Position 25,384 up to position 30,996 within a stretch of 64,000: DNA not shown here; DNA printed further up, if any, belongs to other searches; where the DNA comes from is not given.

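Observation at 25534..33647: NfeD-flotillin-giant MoxR-like AAA+ protein operon: candidate uncharacterised membrane-microdomain system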

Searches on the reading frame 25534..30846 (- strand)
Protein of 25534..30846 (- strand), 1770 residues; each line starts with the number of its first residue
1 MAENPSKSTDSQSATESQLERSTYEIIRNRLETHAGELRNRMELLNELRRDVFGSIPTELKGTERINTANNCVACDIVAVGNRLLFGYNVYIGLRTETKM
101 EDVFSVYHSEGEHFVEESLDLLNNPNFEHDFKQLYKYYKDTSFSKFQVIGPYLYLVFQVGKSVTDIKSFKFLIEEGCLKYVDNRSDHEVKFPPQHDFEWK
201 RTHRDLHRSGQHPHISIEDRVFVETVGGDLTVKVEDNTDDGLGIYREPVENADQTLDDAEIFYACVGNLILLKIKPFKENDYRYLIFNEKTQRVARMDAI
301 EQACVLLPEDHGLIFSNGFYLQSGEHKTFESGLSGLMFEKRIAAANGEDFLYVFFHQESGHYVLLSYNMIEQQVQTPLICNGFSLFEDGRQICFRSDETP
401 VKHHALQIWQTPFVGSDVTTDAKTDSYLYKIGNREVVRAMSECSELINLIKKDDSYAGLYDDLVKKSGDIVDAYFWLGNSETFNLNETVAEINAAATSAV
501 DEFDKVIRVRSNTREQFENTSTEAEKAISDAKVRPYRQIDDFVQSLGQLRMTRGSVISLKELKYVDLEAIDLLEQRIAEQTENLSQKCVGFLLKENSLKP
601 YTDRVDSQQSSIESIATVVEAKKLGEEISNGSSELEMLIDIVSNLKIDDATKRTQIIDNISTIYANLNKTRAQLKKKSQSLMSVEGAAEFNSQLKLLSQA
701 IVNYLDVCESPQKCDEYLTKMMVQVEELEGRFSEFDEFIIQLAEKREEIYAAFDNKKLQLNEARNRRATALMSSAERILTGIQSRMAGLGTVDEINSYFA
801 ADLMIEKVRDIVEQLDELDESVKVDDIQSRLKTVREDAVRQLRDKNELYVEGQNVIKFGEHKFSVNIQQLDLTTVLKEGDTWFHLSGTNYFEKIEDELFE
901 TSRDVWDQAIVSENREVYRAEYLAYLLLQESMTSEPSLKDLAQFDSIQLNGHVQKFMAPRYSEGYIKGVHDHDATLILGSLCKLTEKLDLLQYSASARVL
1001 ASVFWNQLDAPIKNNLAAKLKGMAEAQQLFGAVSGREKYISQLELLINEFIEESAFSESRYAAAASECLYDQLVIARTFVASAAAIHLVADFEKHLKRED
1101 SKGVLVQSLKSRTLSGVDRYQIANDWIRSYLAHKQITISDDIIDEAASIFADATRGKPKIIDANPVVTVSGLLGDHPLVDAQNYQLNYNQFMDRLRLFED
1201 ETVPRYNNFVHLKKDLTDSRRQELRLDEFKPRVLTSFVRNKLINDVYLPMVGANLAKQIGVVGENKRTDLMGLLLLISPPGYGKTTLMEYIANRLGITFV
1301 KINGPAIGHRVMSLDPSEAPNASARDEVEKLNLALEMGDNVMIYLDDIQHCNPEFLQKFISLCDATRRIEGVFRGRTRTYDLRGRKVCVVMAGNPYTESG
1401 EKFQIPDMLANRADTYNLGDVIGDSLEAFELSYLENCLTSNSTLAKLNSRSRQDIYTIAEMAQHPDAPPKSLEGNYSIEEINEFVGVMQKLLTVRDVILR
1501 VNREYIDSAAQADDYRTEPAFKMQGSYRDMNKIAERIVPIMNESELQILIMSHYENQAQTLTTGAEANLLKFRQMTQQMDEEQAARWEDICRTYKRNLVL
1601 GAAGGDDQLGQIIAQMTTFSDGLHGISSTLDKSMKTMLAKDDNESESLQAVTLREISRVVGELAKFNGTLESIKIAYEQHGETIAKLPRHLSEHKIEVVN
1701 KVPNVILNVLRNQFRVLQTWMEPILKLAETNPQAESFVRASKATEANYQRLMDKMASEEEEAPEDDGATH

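Call 6: search_protein_families(library=pfam, proteins=[window:25534-30846:-], max_evalue=0.01)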
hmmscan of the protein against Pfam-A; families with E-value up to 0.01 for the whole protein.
window:25534-30846:- (1770 aa): 6 families
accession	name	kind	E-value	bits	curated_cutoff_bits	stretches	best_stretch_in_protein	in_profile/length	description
PF12458.13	DUF3686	-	2e-189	630.2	25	1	37-475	1-448/448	ATPase involved in DNA repair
PF25472.1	DUF7902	-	2.6e-28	98.5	26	1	597-679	2-84/85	Domain of unknown function (DUF7902)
PF00004.35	AAA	-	6e-08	33.6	21.2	1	1274-1395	1-110/131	ATPase family associated with various cellular activities (AAA)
PF07728.20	AAA_5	-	1.9e-06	28.4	22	1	1274-1399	2-127/139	AAA domain (dynein-related subfamily)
PF05496.18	RuvB_N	-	3.8e-05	24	27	1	1259-1309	21-71/159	Holliday junction DNA helicase RuvB P-loop domain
PF13401.12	AAA_22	-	4.1e-05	24.3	27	1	1272-1375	6-122/130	AAA domain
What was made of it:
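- On DUF3686/DUF7902 AAA+ family (NCBI 'DNA repair ATPase'): AAA 33.6 bits (call 6).
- On MoxR AAA+ subfamily: AAA_5 scores 28.4 bits (cut-off 22), but generic AAA scores 33.6 (call 6).
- Closest known: MoxR-family AAA+ chaperones. Same: The AAA_5 match is above its cut-off (call 6).
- Checked: Gene 3 matches DUF3686 (E 2e-189), DUF7902 (E 2.6e-28), AAA and AAA_5 (call 6).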

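Call 7: search_protein_families(library=ncbifam, proteins=[window:25534-30846:-], max_evalue=0.01)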
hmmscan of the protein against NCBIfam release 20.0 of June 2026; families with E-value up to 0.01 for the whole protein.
window:25534-30846:- (1770 aa): 3 families
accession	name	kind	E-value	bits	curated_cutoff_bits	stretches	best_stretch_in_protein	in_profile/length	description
NF000868.0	PRK00080.1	equivalog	1.1e-05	24.6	282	1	1258-1309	38-89/330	Holliday junction branch migration DNA helicase RuvB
TIGR00635.1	ruvB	equivalog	8.2e-05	21.8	299.05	1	1261-1308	20-67/305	Holliday junction branch migration DNA helicase RuvB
TIGR01243.1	CDC48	subfamily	0.00011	20.7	802.65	1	1246-1309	194-250/733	CDC48 family AAA ATPase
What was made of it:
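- The RuvB matches cover about 50 residues around the Walker A motif, at 22-25 bits against cut-offs of 282-299 (call 7).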

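Call 8: search_protein_families(library=padloc, proteins=[window:25534-30846:-], max_evalue=0.01)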
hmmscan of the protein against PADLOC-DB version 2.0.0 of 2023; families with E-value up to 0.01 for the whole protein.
window:25534-30846:- (1770 aa): 2 families
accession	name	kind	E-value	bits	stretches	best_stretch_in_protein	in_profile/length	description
PDLC04232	IetA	-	0.0003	18.3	1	1273-1302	118-147/330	-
PDLC04140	mad8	-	0.00039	18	1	1270-1333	26-70/314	mads_8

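Call 12: find_homologous_proteins(query=window:25534-30846:-, max_evalue=0.00001)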
Query window:25534-30846:- (1770 aa): 5318 proteins with E <= 0.00001 among 8000 candidates; the best 120 are listed.
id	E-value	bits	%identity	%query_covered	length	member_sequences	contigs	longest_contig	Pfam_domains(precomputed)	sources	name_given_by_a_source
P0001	0.0e+0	3581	90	99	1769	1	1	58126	PF12458.14,PF00004.36,PF07728.21,PF25472.2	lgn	-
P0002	0.0e+0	3483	87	99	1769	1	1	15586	PF12458.14,PF00004.36,PF13401.13,PF07728.21,PF25472.2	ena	-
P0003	0.0e+0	3475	86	99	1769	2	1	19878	PF12458.14,PF00004.36,PF07728.21,PF25472.2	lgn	-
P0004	0.0e+0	3460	85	100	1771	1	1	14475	PF12458.14,PF00004.36,PF07728.21,PF25472.2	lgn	-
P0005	0.0e+0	3416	85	99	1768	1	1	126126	PF12458.14,PF00004.36,PF07728.21,PF25472.2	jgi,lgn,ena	jgi:hypothetical protein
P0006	0.0e+0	3310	82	100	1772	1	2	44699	PF12458.14,PF00004.36,PF13401.13,PF07728.21,PF25472.2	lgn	-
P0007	0.0e+0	3138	77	100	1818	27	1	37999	PF12458.14,PF00004.36,PF07728.21,PF25472.2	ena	-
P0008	0.0e+0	3103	77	99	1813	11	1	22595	PF12458.14,PF00004.36,PF25472.2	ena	-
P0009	0.0e+0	2909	72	99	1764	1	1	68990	PF12458.14,PF00004.36,PF05496.19,PF07728.21,PF25472.2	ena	-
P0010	0.0e+0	2568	65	99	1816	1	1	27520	PF12458.14,PF00004.36,PF07728.21,PF25472.2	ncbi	-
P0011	0.0e+0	2550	64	99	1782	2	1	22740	PF12458.14,PF00004.36,PF05496.19,PF07728.21,PF25472.2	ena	-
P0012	0.0e+0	2549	64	100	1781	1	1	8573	PF12458.14,PF00004.36,PF13401.13,PF07728.21,PF25472.2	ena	-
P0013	0.0e+0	2536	64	98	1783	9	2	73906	PF12458.14,PF00004.36,PF07728.21,PF25472.2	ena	-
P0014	0.0e+0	2534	64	100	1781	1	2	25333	PF12458.14,PF00004.36,PF13401.13,PF05496.19,PF07728.21,PF25472.2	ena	-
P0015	0.0e+0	2527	63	100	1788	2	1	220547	PF12458.14,PF00004.36,PF05496.19,PF07728.21,PF25472.2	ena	-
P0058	0.0e+0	2432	61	99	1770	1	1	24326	PF12458.14,PF00004.36,PF13401.13,PF05496.19,PF07728.21,PF25472.2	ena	-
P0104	0.0e+0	2331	59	99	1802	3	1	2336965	PF12458.14,PF00004.36,PF05496.19,PF07728.21,PF25472.2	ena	-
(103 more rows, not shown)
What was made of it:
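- On DUF3686/DUF7902 AAA+ family (NCBI 'DNA repair ATPase'): More than 5300 homologues share the same Pfam set (call 12).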

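Call 18: search_solved_structures(query=window:25534-30846:-, max_evalue=0.01)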
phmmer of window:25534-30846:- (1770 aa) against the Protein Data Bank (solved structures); distinct sequences matched with E-value up to 0.01: 73 (the best 60 are shown).
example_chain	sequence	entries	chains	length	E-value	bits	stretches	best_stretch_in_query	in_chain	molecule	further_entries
6chs_H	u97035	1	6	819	1.4e-05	25.9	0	1272-1343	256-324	Putative cell division control protein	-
7wub_C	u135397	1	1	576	1.7e-05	25.7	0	1272-1332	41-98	Transitional endoplasmic reticulum ATPase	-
6mck_A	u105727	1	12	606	1.7e-05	25.7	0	1272-1332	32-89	Transitional endoplasmic reticulum ATPase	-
5vc7_A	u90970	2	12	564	1.8e-05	25.6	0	1272-1310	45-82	VCP-like ATPase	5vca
7wub_D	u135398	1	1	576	1.8e-05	25.6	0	1272-1332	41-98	Transitional endoplasmic reticulum ATPase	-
7lmy_A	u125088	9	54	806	3e-05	24.8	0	1272-1331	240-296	Transitional endoplasmic reticulum ATPase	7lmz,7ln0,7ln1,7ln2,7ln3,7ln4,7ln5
9m4n_A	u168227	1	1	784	3e-05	24.8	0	1248-1332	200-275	Cell division control protein 48 homolog A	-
7rlb_A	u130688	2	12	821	3.2e-05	24.8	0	1272-1331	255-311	Transitional endoplasmic reticulum ATPase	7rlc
9m3v_A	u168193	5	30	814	3.4e-05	24.7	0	1248-1332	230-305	Cell division control protein 48 homolog A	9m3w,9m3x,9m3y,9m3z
5g4g_A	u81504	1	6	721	3.4e-05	24.7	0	1272-1310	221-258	VCP-LIKE ATPASE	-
5g4f_A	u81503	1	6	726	3.4e-05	24.7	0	1272-1310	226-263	VCP-LIKE ATPASE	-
5c18_A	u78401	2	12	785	3.7e-05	24.5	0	1272-1331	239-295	Transitional endoplasmic reticulum ATPase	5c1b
7y4w_A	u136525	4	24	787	4.3e-05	24.3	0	1272-1331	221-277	Transitional endoplasmic reticulum ATPase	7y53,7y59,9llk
7rlj_A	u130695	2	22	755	4.4e-05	24.3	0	1272-1331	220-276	Transitional endoplasmic reticulum ATPase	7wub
7rlh_A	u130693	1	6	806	4.5e-05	24.3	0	1272-1331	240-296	Transitional endoplasmic reticulum ATPase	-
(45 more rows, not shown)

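Call 20: find_encoding_contigs(protein=P0104, flank=8000, max_places=2)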
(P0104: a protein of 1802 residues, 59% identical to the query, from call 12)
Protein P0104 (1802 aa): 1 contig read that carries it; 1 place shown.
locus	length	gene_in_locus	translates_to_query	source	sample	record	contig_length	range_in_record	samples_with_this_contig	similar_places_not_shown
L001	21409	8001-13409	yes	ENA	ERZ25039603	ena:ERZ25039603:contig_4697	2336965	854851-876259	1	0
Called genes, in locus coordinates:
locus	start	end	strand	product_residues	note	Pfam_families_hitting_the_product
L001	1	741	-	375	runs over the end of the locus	PF07963:N_methyl, PF07596:SBP_bac_10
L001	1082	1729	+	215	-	-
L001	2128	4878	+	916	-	PF13229:Beta_helix, PF05048:NosD (faint), PF13229:Beta_helix (weak)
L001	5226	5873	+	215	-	-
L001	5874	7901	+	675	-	-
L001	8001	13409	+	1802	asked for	PF12458:DUF3686, PF25472:DUF7902, PF05496:RuvB_N (faint), PF00004:AAA (weak), PF07728:AAA_5 (weak)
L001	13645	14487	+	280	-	PF01209:Ubie_methyltran, PF13489:Methyltransf_23, PF02353:CMAS (weak), PF13847:Methyltransf_31, PF08241:Methyltransf_11, PF08242:Methyltransf_12, PF13649:Methyltransf_25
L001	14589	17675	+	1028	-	PF07635:PSCyt1, PF07583:PSCyt2, PF07587:PSD1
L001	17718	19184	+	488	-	PF07394:DUF1501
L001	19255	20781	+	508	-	PF02074:Peptidase_M32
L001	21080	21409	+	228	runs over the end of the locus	-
